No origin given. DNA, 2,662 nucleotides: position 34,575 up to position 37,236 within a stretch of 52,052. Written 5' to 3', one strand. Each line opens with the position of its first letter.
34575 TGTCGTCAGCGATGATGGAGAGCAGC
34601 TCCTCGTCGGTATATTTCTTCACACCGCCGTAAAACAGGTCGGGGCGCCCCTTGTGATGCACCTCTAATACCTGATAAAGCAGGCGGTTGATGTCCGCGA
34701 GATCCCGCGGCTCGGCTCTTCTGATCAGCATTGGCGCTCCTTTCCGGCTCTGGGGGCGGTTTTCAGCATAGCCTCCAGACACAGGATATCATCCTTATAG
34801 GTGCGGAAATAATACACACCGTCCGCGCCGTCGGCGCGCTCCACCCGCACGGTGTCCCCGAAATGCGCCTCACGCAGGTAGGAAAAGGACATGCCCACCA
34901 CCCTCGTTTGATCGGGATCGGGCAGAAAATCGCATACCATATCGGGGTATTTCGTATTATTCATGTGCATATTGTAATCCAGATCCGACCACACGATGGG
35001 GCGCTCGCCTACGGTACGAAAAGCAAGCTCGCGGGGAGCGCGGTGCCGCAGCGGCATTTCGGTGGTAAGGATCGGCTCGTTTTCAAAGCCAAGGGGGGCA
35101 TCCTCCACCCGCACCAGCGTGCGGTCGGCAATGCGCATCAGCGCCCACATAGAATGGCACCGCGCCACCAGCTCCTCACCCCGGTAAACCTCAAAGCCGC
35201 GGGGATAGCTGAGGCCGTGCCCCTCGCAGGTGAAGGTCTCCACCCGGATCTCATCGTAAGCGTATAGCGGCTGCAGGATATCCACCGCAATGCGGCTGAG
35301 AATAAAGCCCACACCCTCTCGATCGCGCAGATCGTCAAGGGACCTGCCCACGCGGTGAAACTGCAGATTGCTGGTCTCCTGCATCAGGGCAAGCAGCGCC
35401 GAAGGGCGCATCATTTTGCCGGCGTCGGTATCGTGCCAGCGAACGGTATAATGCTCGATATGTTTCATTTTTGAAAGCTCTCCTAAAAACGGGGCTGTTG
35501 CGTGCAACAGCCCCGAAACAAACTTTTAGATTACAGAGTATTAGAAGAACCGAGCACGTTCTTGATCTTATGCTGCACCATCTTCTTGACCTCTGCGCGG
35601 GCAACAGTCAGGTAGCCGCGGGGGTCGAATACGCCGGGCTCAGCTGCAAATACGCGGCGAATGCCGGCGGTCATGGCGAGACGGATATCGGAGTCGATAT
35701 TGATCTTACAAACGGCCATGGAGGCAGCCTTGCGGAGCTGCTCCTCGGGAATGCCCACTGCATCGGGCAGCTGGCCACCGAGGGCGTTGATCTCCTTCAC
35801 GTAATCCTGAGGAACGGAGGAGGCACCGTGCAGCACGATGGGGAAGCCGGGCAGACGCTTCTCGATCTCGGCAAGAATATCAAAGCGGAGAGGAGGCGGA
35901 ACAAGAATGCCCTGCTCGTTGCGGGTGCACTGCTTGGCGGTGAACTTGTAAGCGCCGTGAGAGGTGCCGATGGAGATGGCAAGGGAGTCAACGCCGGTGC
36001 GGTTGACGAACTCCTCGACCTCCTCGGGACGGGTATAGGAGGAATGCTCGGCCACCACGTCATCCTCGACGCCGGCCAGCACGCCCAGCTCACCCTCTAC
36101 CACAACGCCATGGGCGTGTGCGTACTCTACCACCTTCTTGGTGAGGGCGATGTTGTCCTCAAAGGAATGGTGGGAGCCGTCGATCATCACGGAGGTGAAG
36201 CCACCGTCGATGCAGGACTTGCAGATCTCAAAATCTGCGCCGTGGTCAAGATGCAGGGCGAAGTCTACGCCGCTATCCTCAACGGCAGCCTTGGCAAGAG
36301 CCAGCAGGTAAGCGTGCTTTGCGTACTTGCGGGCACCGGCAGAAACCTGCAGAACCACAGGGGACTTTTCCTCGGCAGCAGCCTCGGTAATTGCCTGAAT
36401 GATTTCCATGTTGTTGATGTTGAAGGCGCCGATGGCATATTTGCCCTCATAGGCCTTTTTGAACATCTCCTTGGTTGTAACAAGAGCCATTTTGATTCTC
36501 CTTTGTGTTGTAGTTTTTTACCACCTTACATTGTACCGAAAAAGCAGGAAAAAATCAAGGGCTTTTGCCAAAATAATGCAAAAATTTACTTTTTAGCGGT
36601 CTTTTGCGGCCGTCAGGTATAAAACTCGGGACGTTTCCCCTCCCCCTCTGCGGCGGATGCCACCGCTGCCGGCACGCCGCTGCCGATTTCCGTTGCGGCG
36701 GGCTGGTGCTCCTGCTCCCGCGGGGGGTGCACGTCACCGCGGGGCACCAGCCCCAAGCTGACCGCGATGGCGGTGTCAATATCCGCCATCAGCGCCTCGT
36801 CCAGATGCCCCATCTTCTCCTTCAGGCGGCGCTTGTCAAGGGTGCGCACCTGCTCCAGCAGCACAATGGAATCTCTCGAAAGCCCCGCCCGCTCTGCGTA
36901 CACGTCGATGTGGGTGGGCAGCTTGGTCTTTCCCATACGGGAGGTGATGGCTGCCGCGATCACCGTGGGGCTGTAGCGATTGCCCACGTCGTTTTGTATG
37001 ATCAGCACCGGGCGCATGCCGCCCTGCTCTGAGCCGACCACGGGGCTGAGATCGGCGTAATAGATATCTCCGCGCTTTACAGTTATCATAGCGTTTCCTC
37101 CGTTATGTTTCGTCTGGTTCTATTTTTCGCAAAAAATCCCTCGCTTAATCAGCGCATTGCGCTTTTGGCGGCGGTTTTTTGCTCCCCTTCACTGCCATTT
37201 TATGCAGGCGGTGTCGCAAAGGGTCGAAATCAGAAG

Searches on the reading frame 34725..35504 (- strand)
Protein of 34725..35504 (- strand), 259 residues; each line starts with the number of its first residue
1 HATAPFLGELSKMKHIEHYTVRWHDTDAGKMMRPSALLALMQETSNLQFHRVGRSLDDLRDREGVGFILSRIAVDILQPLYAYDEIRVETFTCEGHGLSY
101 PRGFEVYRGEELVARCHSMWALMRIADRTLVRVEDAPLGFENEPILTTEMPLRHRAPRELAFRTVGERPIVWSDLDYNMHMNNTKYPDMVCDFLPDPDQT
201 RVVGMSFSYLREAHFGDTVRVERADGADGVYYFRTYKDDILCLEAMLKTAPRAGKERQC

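Call 16: search_protein_families(library=pfam, proteins=[window:34725-35504:-], max_evalue=0.001)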
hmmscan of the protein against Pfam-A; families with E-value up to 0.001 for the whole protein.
window:34725-35504:- (259 aa): 3 families
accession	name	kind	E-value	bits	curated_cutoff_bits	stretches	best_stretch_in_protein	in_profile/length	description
PF01643.23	Acyl-ACP_TE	-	2.9e-12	46.9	23.7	1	14-135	3-125/131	Acyl-ACP thioesterase N-terminal domain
PF13279.12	4HBT_2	-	4.1e-12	47.1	25.5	1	21-134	1-115/122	Thioesterase-like superfamily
PF20791.3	Acyl-ACP_TE_C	-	4.9e-08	33.5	21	1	171-220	15-66/101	Acyl-ACP thioesterase C-terminal domain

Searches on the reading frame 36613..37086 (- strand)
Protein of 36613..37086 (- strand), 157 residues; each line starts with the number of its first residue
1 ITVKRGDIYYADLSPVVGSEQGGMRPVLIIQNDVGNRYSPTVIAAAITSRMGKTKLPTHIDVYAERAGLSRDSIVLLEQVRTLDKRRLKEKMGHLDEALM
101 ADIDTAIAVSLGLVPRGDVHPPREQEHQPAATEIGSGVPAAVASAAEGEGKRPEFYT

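Call 16: search_protein_families(library=pfam, proteins=[window:36613-37086:-], max_evalue=0.001)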
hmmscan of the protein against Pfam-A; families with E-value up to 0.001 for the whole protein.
window:36613-37086:- (157 aa): 1 family
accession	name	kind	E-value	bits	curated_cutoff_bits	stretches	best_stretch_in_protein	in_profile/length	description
PF02452.23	PemK_toxin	-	1.3e-35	122.4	23.1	1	4-110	1-108/109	PemK-like, MazF-like toxin of type II toxin-antitoxin system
